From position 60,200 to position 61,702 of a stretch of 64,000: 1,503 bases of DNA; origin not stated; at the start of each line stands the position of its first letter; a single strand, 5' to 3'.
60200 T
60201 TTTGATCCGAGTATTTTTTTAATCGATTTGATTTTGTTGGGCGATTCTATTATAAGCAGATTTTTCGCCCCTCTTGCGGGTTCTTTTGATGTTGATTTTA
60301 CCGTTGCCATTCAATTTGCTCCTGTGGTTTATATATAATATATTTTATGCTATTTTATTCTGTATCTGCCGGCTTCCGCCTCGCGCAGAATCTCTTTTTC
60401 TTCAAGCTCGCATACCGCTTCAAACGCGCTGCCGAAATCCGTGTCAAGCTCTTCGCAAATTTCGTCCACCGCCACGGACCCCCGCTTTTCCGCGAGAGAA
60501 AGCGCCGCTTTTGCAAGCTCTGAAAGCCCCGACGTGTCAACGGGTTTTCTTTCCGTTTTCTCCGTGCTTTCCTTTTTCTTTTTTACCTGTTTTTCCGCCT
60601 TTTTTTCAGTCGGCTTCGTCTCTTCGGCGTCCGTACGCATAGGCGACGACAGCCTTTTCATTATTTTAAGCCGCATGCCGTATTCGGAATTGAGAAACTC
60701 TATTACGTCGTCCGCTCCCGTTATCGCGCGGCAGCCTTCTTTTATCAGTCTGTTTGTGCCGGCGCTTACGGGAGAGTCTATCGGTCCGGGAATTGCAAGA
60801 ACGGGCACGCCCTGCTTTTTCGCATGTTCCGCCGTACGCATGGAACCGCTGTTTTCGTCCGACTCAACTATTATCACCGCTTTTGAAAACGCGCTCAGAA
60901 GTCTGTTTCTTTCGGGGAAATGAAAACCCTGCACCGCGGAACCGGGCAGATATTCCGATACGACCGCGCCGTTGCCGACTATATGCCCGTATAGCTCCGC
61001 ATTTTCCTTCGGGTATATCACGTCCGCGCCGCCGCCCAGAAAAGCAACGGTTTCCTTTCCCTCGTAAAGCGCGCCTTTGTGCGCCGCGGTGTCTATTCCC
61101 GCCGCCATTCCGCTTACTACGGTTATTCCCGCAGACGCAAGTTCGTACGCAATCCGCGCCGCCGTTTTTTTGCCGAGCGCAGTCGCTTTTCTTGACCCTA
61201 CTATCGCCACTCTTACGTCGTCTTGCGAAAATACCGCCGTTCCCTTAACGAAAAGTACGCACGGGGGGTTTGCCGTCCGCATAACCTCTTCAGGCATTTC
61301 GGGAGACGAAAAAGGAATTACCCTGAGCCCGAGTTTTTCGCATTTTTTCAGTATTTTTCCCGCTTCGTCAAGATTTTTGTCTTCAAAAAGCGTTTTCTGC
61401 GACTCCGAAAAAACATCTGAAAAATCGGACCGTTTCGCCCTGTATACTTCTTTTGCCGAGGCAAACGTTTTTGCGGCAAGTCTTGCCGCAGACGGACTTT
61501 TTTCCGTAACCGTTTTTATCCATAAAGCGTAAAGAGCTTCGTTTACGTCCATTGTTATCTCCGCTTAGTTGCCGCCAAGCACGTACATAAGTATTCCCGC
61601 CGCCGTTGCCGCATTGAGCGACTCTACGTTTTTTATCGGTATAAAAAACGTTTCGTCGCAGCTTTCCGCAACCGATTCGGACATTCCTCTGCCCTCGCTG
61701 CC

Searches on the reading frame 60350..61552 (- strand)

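Call 88: search_protein_families(library=pfam, proteins=[window:60350-61552:-], max_evalue=0.00001)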
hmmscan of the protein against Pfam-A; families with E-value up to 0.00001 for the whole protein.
window:60350-61552:- (400 aa): 1 family
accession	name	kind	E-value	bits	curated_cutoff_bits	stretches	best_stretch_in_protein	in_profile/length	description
PF02481.21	DNA_processg_A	-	2.1e-67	226.8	29.6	1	71-277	2-210/212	DNA recombination-mediator protein A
